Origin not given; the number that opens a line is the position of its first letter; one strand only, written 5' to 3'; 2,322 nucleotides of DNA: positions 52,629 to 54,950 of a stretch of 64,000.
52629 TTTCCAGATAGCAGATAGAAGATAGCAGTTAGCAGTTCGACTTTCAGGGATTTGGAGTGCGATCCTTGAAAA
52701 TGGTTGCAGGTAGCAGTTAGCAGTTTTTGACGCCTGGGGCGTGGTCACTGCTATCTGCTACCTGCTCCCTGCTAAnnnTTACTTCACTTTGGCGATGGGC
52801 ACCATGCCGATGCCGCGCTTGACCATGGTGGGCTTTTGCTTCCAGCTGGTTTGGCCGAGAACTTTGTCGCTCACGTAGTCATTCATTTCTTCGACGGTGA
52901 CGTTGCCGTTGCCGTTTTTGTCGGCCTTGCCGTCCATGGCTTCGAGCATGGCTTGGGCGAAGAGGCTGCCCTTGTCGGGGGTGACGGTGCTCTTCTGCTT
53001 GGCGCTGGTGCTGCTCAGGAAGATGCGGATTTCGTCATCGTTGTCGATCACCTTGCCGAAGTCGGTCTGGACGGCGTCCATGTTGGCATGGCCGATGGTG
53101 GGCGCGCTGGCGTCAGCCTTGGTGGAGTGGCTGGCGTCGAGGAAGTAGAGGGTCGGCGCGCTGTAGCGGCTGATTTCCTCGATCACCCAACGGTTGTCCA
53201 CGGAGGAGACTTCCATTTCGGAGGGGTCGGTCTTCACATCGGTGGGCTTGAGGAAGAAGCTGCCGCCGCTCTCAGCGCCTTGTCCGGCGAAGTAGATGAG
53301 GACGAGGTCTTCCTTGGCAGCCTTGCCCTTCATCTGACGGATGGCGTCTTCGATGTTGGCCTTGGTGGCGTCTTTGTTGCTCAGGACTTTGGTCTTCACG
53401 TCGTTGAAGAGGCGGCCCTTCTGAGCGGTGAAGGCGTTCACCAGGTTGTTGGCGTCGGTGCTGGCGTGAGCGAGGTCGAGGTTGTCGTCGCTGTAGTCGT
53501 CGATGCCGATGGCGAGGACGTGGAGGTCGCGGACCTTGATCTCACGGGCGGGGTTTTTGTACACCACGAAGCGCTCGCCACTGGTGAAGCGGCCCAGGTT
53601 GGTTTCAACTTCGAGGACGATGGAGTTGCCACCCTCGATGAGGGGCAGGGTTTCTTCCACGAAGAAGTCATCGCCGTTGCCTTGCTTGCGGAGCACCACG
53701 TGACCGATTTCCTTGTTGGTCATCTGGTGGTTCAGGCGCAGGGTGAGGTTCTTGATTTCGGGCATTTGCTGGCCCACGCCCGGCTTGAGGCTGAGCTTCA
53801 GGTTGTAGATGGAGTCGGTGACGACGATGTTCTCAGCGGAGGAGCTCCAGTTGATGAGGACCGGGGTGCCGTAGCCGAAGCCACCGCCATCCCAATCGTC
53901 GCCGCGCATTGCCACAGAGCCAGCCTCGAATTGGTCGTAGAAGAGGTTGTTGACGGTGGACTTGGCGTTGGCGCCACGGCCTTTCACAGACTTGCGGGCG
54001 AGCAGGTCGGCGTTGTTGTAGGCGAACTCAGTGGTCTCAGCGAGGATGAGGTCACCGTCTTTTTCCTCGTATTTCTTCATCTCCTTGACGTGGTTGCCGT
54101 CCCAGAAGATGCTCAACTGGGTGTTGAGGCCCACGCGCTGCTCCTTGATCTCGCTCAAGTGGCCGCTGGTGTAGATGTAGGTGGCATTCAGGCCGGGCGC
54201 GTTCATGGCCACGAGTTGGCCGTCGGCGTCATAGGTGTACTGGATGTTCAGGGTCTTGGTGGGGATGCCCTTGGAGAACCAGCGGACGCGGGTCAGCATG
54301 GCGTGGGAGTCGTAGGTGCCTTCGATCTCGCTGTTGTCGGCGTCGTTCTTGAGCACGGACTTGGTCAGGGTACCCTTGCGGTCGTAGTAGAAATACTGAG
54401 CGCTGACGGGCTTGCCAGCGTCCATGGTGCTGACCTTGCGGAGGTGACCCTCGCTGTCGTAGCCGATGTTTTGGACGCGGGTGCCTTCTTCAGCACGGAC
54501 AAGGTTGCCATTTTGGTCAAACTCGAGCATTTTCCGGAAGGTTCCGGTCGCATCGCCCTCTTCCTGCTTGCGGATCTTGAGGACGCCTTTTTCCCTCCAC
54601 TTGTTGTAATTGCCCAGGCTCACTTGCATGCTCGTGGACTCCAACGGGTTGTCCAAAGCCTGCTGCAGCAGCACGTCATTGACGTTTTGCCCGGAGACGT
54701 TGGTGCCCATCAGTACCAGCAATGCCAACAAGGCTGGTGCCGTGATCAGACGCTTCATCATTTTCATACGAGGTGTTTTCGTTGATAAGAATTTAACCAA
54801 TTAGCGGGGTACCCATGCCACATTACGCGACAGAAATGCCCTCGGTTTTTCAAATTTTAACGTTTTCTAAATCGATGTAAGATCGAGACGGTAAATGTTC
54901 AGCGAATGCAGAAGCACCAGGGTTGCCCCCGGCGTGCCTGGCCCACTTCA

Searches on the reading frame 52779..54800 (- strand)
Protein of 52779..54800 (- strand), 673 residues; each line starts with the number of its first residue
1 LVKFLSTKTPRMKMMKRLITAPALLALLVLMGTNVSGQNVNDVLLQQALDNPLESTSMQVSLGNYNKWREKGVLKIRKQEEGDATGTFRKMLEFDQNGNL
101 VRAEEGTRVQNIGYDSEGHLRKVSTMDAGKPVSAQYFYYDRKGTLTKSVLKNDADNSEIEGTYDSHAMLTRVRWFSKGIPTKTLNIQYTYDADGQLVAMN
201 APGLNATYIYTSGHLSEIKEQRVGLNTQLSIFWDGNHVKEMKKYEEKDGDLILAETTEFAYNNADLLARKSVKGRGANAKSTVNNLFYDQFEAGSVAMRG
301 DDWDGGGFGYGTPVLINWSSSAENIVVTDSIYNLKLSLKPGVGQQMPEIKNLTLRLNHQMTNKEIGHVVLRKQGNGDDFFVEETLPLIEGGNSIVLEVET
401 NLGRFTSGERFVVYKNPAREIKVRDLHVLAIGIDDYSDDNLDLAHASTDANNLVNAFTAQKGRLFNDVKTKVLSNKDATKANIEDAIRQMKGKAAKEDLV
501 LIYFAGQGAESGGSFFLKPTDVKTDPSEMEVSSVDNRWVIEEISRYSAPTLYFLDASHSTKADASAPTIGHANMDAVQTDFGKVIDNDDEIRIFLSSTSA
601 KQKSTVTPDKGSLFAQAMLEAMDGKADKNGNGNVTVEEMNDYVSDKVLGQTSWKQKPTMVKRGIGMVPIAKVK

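Call 63: search_protein_families(library=pfam, proteins=[window:52779-54800:-], max_evalue=0.001)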
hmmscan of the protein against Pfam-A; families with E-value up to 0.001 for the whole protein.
window:52779-54800:- (673 aa): 2 families
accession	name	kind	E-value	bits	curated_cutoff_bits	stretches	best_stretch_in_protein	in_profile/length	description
PF00656.27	Peptidase_C14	-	1e-18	68.3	21.4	1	428-660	4-224/233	Caspase domain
PF15283.12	DUF4595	-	0.00075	19.9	34.2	0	114-275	3-132/202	Domain of unknown function (DUF4595) with porin-like fold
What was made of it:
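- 52779..54767 (-): Caspase-like protein C14-A (662 aa from the conserved Met). It has an N-terminal signal peptide and a Peptidase_C14 domain at the C-terminus. Pfam Peptidase_C14 1e-18 (call 63).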
